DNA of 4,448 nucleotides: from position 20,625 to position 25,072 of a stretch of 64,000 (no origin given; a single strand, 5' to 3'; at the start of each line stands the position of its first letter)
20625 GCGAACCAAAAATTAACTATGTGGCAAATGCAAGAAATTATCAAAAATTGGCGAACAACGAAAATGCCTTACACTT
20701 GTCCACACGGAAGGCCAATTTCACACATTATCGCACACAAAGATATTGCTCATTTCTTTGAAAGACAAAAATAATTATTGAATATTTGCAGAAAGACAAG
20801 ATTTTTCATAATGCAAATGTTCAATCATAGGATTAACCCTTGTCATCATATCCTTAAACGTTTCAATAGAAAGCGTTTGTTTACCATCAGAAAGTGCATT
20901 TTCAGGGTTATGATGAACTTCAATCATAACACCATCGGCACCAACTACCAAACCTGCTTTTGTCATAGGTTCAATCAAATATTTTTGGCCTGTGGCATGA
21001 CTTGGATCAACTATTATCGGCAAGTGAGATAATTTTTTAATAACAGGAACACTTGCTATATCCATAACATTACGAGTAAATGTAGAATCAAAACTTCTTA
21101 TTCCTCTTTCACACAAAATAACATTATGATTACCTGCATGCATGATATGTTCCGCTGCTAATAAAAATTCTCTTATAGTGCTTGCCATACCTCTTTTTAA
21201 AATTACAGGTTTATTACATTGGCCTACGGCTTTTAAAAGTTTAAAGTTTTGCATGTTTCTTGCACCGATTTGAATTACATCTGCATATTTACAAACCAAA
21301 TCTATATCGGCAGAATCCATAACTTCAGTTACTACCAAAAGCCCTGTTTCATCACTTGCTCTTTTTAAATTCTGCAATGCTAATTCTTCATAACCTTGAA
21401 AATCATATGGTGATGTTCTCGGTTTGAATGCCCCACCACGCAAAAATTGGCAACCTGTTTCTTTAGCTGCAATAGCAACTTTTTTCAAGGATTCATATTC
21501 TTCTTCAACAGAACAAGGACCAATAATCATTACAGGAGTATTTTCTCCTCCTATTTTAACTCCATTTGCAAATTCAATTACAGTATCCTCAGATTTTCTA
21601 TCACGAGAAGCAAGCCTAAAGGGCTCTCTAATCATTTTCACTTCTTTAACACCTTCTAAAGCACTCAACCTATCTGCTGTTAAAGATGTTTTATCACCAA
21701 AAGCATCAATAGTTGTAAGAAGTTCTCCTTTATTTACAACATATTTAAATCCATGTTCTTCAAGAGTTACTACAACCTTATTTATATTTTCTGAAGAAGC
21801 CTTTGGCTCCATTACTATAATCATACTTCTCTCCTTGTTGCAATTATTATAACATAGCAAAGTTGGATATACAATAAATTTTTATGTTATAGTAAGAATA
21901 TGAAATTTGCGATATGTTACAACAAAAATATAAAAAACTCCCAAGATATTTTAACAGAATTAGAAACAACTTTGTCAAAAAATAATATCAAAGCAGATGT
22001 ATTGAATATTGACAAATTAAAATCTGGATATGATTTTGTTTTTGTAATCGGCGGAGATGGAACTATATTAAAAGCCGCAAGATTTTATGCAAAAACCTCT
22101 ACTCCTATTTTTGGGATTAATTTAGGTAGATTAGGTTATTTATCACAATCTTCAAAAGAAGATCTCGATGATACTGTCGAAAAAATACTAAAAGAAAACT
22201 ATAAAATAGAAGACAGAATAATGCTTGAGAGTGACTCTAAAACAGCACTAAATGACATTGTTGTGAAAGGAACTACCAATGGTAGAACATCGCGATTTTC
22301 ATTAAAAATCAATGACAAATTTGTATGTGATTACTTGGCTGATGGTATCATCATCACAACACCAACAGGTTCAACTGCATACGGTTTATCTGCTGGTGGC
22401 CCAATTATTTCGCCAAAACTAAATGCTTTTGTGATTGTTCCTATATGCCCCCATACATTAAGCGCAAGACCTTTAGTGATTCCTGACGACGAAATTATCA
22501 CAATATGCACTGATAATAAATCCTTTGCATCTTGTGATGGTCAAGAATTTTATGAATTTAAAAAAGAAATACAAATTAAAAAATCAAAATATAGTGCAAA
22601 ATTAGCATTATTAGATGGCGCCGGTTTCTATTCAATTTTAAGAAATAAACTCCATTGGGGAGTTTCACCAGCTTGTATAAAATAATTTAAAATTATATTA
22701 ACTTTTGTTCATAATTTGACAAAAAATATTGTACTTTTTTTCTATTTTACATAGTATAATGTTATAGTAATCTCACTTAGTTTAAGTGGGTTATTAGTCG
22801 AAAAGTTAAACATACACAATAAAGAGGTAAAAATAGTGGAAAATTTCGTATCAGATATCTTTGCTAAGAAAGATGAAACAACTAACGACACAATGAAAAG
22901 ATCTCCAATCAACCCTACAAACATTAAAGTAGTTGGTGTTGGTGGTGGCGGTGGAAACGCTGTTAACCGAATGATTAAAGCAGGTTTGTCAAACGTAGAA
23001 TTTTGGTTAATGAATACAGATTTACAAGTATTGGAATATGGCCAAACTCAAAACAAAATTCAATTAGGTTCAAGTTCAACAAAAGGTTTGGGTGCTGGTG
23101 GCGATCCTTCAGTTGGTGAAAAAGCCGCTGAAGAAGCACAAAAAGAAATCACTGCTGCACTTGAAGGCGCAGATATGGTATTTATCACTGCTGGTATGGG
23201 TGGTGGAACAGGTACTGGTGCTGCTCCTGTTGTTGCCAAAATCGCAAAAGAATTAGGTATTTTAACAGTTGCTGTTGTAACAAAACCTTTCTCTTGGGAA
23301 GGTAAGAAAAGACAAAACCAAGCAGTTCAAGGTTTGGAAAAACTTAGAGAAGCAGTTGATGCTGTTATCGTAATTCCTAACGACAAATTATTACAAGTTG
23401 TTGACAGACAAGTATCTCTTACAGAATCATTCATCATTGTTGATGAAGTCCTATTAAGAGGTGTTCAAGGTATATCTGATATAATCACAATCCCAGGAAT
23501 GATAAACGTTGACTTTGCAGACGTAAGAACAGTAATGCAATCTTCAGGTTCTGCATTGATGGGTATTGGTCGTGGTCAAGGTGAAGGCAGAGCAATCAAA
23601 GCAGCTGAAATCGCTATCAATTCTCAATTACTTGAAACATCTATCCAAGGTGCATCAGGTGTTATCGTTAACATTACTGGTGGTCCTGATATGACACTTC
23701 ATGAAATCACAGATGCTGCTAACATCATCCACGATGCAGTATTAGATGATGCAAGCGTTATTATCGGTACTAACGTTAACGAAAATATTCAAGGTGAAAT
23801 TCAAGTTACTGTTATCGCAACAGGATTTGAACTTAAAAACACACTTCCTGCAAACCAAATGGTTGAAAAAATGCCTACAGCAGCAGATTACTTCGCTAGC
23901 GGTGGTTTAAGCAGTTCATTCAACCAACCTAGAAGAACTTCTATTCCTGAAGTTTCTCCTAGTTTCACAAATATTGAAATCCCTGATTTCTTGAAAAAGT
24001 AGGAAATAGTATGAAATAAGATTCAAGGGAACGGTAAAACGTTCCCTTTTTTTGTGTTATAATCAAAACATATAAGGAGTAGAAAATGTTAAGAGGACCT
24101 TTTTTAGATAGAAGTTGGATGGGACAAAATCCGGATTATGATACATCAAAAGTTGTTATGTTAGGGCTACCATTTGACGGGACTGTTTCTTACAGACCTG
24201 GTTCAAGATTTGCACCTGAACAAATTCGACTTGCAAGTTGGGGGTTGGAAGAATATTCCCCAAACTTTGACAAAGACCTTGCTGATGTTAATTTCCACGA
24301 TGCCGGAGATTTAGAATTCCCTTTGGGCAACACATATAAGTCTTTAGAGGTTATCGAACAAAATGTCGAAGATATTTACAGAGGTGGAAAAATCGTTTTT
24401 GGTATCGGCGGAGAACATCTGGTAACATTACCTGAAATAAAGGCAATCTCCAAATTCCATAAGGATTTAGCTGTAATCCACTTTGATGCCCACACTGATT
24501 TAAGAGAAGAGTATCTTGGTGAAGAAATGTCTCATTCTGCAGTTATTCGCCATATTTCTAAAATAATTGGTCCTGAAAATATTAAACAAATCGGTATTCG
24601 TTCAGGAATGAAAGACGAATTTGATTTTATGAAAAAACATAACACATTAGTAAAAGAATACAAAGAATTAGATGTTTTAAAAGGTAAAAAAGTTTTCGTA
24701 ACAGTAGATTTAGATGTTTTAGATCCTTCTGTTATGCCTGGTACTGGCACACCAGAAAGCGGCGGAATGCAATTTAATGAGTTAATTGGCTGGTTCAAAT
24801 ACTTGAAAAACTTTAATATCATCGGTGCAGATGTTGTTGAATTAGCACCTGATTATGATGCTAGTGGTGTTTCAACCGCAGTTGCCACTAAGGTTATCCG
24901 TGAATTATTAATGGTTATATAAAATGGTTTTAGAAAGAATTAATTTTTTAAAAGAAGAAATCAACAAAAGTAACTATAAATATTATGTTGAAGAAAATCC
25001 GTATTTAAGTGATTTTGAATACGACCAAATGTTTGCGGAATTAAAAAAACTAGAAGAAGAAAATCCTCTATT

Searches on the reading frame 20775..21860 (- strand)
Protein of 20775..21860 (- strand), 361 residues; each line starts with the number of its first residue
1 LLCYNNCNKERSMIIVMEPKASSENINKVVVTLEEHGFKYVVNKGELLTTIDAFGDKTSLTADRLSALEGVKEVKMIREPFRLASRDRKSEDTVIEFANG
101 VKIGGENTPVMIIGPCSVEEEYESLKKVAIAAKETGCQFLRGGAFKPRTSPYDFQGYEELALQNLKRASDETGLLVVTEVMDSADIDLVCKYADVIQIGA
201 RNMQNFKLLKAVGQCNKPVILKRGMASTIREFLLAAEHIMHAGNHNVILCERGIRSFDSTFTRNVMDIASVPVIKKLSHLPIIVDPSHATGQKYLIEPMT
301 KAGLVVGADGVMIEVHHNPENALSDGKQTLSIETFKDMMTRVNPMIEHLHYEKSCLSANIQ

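Call 89: search_protein_families(library=pfam, proteins=[window:20775-21860:-], max_evalue=0.00001)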
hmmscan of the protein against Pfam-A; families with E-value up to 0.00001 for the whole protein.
window:20775-21860:- (361 aa): 3 families
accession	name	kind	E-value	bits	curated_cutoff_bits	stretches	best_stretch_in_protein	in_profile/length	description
PF00793.26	DAHP_synth_1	-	7.7e-78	261.5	25.5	1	93-344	2-266/270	DAHP synthetase I family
PF18152.6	DAHP_snth_FXD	-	4.6e-15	55.6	27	1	13-78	1-66/67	DAHP synthase ferredoxin-like domain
PF03102.20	NeuB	-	6.3e-09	36.1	22.1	1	161-250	57-146/241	NeuB family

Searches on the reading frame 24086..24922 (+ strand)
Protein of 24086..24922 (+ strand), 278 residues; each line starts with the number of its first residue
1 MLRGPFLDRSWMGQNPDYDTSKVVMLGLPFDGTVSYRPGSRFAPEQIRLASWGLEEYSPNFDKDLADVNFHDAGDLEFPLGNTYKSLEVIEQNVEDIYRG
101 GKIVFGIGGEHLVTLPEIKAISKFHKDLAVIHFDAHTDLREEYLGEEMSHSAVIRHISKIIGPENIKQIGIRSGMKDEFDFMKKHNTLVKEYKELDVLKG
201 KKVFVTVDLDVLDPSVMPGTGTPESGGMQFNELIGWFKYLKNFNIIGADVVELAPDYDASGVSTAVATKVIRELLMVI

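Call 89: search_protein_families(library=pfam, proteins=[window:24086-24922:+], max_evalue=0.00001)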
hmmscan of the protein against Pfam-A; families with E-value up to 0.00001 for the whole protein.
window:24086-24922:+ (278 aa): 1 family
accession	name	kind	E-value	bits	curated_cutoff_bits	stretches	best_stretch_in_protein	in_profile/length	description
PF00491.26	Arginase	-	1.2e-74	251.8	22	1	22-275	2-278/280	Arginase family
